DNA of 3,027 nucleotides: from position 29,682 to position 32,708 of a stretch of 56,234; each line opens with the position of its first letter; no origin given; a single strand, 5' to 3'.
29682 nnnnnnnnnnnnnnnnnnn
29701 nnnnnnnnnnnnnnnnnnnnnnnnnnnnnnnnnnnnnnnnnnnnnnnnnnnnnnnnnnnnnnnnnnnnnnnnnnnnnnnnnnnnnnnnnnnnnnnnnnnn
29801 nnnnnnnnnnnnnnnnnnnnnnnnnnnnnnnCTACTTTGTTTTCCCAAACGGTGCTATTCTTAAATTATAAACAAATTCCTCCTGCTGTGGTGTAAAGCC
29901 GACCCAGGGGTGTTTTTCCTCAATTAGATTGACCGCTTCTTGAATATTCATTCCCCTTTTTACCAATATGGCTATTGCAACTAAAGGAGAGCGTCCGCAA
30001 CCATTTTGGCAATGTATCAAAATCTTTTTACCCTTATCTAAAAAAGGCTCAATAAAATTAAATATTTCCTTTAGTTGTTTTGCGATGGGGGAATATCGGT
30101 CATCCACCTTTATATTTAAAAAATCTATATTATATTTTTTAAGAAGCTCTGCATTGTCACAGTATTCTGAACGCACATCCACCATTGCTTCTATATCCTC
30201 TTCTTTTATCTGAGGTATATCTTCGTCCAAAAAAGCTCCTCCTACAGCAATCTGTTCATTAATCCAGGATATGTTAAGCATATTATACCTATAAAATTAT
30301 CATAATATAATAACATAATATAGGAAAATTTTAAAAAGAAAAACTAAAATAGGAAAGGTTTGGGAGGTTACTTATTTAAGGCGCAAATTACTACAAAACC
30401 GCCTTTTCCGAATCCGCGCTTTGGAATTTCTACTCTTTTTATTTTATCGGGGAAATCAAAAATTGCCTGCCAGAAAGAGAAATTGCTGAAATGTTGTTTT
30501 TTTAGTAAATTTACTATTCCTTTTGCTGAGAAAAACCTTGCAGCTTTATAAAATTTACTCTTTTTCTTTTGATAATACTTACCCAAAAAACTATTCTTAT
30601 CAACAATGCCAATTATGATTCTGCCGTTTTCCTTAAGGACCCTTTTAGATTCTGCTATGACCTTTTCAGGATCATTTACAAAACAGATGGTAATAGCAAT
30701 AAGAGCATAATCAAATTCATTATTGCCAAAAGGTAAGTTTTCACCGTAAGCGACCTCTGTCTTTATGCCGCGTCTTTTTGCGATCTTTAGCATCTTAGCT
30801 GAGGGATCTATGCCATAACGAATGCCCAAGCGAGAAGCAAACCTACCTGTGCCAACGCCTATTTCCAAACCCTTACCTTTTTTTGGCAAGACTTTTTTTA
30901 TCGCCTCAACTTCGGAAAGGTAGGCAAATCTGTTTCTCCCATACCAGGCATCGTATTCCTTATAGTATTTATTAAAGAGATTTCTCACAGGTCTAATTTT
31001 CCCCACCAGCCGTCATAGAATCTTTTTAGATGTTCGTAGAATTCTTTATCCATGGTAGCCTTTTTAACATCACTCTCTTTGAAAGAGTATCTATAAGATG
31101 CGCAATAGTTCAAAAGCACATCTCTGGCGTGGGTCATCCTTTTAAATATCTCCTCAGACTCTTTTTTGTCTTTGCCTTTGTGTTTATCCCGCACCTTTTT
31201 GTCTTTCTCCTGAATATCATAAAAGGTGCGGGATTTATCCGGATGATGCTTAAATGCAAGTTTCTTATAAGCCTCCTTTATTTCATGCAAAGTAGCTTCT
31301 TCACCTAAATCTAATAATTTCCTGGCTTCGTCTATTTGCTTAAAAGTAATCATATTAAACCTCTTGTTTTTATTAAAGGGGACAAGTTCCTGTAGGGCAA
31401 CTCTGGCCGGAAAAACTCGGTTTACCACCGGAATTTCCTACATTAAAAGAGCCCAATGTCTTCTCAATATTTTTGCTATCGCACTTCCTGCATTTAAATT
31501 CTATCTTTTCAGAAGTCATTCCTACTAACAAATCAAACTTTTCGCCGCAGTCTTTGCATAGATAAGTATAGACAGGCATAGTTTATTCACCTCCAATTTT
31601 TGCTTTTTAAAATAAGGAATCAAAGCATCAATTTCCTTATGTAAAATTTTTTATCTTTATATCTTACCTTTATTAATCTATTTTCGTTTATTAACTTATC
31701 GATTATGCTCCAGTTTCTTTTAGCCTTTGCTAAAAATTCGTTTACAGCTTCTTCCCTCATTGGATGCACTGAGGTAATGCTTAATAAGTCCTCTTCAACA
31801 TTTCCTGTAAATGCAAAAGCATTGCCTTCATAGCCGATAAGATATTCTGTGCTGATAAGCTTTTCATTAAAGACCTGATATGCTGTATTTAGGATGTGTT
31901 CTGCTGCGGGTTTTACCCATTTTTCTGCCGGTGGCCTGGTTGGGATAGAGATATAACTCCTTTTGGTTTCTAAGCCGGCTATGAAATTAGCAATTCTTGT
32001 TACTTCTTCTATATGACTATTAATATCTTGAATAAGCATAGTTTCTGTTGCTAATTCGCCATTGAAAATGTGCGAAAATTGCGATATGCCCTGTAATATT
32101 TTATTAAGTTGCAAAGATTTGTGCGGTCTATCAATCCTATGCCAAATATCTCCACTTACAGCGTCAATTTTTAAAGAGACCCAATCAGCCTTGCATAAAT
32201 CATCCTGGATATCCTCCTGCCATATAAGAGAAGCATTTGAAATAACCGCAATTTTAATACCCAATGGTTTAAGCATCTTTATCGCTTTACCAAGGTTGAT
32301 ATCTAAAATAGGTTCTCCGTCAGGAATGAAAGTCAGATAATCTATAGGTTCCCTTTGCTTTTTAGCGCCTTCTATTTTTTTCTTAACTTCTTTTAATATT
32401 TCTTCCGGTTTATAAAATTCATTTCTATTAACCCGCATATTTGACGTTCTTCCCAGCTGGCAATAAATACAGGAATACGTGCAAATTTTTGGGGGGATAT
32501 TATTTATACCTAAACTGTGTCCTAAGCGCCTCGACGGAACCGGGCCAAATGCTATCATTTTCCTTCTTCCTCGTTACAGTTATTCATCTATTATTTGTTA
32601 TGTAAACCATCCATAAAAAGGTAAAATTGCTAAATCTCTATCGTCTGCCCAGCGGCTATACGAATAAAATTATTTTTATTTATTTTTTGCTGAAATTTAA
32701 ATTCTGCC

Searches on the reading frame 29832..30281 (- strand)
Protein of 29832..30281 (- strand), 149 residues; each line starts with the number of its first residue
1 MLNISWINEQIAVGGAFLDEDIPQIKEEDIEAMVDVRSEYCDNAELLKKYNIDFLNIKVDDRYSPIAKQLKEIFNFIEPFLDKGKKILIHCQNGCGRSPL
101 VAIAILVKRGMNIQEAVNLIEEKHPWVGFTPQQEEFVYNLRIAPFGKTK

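Call 6: search_protein_families(library=pfam, proteins=[window:29832-30281:-], max_evalue=0.01)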
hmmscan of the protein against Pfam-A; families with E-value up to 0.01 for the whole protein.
window:29832-30281:- (149 aa): 8 families
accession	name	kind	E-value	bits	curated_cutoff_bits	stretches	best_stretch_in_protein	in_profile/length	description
PF00782.25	DSPc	-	3.5e-19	69.4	33.5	1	23-130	12-120/133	Dual specificity phosphatase, catalytic domain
PF22785.1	Tc-R-P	-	1.2e-12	48.7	27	1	20-110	14-105/106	Polymorphic toxin system, DSP-PTPase phosphatase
PF22784.1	PTP-SAK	-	3.5e-06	27.6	27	1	19-116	21-119/153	Swiss Army Knife protein, DSP-PTPase phosphatase domain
PF22741.1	PTP-NADK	-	8.9e-06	25.6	27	1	14-119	33-144/163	DSP-PTPase phosphatase fused to NAD+ Kinase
PF04179.17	Init_tRNA_PT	-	1.5e-05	25.6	22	1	66-109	17-62/114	Rit1 DUSP-like domain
PF14566.11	PTPlike_phytase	-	2.2e-05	25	27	1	29-102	72-151/158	Inositol hexakisphosphate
PF00102.32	Y_phosphatase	-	0.00069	19.7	20.9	1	68-139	149-230/234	Protein-tyrosine phosphatase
PF05706.17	CDKN3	-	0.0007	19.7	20.7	1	49-108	98-157/168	Cyclin-dependent kinase inhibitor 3 (CDKN3)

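Call 7: search_protein_families(library=padloc, proteins=[window:29832-30281:-], max_evalue=0.01)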
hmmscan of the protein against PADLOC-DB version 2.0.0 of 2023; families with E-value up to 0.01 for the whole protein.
window:29832-30281:- (149 aa): 0 families

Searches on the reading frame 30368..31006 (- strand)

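Call 26: search_protein_families(library=pfam, proteins=[window:30368-31006:-], max_evalue=0.01)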
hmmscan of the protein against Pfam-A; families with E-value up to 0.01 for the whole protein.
window:30368-31006:- (212 aa): 7 families
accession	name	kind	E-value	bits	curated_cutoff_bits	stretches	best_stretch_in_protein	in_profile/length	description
PF08241.18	Methyltransf_11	-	2.5e-18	67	21.2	1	47-132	1-95/95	Methyltransferase domain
PF13649.12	Methyltransf_25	-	3.6e-13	50.4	27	1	47-128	2-97/97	Methyltransferase domain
PF13489.12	Methyltransf_23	-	2.9e-11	43.8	27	1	30-174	10-160/164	Methyltransferase domain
PF13847.12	Methyltransf_31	-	6.6e-10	39.3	27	1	45-149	6-127/145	Methyltransferase domain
PF08242.18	Methyltransf_12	-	2.8e-08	34.8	30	1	47-130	1-98/98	Methyltransferase domain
PF01209.24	Ubie_methyltran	-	2.2e-06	27.6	20.1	1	63-132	75-151/233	ubiE/COQ5 methyltransferase family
PF07021.18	MetW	-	0.00073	19.7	21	1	33-125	4-103/193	Methionine biosynthesis protein MetW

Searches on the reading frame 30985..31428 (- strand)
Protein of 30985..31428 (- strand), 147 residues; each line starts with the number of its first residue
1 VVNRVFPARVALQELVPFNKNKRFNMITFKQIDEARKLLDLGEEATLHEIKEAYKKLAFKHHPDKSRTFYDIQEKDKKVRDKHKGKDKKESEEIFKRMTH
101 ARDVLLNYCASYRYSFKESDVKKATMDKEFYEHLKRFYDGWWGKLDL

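Call 26: search_protein_families(library=pfam, proteins=[window:30985-31428:-], max_evalue=0.01)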
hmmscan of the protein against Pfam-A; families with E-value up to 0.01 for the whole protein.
window:30985-31428:- (147 aa): 1 family
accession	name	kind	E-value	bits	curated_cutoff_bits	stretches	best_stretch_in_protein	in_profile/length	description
PF00226.36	DnaJ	-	5.3e-10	39.7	27.8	1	37-80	4-47/63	DnaJ domain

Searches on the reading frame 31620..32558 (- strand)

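Call 26: search_protein_families(library=pfam, proteins=[window:31620-32558:-], max_evalue=0.01)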
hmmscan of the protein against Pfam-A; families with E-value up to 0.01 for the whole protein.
window:31620-32558:- (312 aa): 2 families
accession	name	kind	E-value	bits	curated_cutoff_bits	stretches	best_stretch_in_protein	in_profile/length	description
PF04055.27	Radical_SAM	-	2.4e-11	44.5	29.5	1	22-162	3-137/166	Radical SAM superfamily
PF19172.5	DUF5854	-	0.0029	17.9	27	1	168-237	30-99/159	Family of unknown function (DUF5854)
